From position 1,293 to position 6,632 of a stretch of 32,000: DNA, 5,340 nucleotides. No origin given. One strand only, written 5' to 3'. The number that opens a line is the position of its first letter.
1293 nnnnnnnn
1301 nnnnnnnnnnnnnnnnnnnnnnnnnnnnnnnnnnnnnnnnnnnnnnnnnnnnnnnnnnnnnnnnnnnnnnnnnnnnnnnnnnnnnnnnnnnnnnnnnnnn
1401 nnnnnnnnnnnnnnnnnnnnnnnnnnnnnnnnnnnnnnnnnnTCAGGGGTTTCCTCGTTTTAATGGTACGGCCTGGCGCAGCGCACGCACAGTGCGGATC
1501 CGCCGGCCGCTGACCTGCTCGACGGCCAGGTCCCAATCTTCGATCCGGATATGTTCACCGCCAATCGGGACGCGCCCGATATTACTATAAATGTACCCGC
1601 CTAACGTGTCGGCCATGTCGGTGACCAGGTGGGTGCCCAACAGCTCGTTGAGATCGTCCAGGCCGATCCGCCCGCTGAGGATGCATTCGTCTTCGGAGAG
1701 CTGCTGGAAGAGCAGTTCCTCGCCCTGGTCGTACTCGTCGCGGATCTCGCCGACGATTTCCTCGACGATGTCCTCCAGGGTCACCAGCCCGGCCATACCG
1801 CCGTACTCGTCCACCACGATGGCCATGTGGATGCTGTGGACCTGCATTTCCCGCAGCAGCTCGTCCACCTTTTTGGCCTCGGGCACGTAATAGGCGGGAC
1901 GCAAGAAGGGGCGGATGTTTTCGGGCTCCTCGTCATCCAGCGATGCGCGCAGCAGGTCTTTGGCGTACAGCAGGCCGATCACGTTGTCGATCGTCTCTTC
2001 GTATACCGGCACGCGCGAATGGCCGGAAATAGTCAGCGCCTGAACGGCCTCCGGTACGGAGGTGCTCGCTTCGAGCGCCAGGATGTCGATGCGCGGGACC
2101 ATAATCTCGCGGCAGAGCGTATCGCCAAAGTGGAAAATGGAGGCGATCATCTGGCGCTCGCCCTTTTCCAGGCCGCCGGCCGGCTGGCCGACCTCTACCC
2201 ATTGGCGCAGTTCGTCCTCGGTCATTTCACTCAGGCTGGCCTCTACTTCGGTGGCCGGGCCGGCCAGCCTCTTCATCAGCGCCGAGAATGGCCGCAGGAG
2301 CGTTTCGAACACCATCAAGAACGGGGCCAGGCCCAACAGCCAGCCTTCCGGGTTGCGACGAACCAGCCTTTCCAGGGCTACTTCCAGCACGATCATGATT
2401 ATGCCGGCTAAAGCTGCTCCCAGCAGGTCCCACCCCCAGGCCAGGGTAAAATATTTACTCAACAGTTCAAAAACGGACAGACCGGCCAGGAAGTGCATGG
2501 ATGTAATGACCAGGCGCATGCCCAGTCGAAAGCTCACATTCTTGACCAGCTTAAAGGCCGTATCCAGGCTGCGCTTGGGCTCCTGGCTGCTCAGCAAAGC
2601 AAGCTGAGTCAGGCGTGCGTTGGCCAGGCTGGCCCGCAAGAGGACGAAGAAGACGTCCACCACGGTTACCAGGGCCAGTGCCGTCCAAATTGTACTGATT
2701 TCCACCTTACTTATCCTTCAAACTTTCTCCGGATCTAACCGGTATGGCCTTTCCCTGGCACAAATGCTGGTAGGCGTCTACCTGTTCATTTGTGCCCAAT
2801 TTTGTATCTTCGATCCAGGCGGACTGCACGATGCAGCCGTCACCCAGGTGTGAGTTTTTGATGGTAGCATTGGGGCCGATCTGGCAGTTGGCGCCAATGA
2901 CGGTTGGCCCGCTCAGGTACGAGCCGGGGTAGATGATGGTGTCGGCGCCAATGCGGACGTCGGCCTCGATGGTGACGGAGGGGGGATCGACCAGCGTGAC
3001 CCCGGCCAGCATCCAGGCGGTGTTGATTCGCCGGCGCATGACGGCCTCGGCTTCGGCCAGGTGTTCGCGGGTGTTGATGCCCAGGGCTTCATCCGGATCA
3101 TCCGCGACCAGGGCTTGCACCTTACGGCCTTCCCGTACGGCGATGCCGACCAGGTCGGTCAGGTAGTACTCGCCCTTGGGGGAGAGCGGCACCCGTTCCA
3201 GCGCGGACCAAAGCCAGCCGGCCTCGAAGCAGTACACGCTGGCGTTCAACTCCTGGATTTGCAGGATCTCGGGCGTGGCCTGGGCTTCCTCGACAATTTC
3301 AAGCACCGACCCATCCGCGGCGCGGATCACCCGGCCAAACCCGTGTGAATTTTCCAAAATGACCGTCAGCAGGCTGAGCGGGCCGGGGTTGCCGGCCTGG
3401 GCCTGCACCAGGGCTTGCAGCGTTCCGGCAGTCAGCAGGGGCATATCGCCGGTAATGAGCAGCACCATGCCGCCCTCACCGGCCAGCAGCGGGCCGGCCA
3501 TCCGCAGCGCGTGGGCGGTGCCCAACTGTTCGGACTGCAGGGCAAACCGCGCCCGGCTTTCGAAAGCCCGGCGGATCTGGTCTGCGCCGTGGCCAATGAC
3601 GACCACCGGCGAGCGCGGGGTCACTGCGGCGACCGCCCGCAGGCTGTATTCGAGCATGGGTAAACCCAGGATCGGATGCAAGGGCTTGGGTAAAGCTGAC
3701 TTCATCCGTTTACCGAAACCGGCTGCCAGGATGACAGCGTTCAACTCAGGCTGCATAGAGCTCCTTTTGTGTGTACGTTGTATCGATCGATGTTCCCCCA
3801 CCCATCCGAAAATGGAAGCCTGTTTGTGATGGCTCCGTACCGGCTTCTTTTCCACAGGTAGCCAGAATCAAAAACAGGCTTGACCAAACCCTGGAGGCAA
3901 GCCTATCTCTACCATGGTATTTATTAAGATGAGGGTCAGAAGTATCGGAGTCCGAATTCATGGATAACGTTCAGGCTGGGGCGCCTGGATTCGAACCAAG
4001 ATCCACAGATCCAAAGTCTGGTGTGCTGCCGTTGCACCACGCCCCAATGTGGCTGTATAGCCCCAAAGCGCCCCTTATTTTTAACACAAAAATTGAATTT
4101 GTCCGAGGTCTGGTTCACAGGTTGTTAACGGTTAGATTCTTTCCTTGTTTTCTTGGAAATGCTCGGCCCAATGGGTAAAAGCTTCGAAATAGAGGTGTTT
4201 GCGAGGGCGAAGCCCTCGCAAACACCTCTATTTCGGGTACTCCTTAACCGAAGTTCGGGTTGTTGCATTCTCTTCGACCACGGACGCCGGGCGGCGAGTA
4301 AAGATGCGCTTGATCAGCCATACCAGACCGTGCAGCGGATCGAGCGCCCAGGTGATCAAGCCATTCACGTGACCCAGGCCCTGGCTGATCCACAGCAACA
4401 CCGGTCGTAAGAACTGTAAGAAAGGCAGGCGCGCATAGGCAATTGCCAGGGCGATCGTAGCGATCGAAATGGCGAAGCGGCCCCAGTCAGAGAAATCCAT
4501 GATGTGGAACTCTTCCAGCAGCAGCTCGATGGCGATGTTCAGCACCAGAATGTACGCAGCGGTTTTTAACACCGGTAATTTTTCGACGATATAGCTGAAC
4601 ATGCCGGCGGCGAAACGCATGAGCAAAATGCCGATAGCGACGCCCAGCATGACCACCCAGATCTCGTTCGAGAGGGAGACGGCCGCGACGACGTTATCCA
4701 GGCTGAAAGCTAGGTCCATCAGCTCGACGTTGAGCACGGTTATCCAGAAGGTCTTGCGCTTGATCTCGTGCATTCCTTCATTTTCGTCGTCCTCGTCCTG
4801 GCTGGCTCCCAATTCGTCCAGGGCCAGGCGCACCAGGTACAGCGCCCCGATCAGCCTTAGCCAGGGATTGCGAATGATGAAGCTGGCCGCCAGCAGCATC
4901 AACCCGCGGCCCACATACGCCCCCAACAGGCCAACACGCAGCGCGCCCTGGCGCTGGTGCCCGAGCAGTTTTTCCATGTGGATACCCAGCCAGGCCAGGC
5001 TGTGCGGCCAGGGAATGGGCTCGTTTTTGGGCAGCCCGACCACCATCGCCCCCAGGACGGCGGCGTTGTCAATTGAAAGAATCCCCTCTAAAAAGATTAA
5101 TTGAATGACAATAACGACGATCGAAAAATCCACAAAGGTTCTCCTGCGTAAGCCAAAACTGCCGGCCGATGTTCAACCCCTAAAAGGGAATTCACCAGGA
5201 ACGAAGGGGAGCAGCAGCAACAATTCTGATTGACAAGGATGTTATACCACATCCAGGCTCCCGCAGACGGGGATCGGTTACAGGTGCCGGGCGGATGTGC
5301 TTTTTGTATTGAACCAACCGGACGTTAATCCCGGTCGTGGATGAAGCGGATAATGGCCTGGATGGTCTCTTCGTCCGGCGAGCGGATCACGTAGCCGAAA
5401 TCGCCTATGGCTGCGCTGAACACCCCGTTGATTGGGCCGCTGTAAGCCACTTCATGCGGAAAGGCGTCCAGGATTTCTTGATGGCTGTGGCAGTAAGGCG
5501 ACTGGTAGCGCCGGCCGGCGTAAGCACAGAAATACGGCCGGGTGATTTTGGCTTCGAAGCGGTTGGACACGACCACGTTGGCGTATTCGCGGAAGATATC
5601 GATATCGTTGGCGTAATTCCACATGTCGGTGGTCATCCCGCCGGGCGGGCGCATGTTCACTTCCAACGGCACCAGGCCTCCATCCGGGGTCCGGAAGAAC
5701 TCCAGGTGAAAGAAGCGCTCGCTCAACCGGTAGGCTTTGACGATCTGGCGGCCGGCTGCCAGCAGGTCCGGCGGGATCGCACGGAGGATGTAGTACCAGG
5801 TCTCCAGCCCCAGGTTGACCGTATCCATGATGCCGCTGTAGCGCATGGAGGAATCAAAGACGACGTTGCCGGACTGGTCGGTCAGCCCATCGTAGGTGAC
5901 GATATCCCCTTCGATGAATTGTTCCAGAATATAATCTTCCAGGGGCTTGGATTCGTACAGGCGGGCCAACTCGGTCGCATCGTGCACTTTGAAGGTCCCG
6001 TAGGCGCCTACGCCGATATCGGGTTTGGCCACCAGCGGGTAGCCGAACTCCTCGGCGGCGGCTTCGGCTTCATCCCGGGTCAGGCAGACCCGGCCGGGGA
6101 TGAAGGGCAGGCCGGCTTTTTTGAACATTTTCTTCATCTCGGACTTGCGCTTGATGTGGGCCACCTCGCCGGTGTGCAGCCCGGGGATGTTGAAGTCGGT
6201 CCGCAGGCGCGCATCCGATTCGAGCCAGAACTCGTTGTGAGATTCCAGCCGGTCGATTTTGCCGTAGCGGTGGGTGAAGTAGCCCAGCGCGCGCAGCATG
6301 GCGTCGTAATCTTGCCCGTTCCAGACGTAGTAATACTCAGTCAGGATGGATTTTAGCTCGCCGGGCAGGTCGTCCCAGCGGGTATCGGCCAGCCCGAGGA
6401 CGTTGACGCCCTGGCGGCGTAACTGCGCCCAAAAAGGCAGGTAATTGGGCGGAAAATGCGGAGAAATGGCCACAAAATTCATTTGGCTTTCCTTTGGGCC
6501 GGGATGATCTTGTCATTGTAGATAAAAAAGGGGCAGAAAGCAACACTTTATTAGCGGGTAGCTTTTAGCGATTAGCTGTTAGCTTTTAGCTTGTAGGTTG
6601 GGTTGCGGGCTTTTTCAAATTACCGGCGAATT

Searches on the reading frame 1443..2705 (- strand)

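Call 58: search_protein_families(library=pfam, proteins=[window:1443-2705:-], max_evalue=0.0001)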
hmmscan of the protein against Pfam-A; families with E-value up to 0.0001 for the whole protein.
window:1443-2705:- (420 aa): 3 families
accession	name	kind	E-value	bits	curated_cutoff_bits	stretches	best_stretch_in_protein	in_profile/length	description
PF03471.22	CorC_HlyC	-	1.9e-18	66.7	27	1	335-410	2-79/81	Transporter associated domain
PF00571.33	CBS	-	4.3e-16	59.4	24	2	269-318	7-56/57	CBS domain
PF01595.25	CNNM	-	3.9e-12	46.6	28.4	1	9-182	3-180/181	Cyclin M transmembrane N-terminal domain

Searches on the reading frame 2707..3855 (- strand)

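Call 58: search_protein_families(library=pfam, proteins=[window:2707-3855:-], max_evalue=0.0001)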
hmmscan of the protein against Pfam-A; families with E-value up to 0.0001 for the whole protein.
window:2707-3855:- (382 aa): 6 families
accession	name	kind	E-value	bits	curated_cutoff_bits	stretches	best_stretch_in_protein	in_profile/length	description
PF12804.13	NTP_transf_3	-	1.1e-16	61.9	27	1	40-157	1-115/160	MobA-like NTP transferase domain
PF00483.29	NTP_transferase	-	2.5e-13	50.6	21.2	1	40-253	2-223/245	Nucleotidyl transferase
PF00132.30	Hexapep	-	8.5e-11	41.5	27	1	317-344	1-29/36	Bacterial transferase hexapeptide (six repeats)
PF25084.1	LbH_EIF2B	-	4.2e-08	33.6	54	1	293-359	15-81/105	EIF2B subunit epsilon LbH domain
PF01128.25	IspD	-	5.2e-08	33.4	27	1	40-165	3-130/221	2-C-methyl-D-erythritol 4-phosphate cytidylyltransferase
PF14602.12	Hexapep_2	-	1.3e-06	28.4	27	0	317-344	1-27/34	Hexapeptide repeat of succinyl-transferase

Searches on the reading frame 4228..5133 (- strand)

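Call 58: search_protein_families(library=pfam, proteins=[window:4228-5133:-], max_evalue=0.0001)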
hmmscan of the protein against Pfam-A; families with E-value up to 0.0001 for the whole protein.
window:4228-5133:- (301 aa): 2 families
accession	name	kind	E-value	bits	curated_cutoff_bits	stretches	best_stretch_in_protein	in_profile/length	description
PF03741.22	TerC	-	3.4e-41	141.4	27.8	1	49-207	18-177/178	Integral membrane protein TerC family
PF04332.21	DUF475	-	1.1e-05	25.8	27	1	101-206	153-260/293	Protein of unknown function (DUF475)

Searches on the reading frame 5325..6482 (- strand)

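Call 58: search_protein_families(library=pfam, proteins=[window:5325-6482:-], max_evalue=0.0001)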
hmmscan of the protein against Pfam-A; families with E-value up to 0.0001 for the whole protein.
window:5325-6482:- (385 aa): 2 families
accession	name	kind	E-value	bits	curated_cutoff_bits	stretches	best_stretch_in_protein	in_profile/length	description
PF13535.11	ATP-grasp_4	-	1.5e-07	31.6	27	1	148-284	3-157/160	ATP-grasp domain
PF02786.22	CPSase_L_D2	-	1.1e-06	28.8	19.8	1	113-209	2-109/211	Carbamoyl-phosphate synthase L chain, ATP binding domain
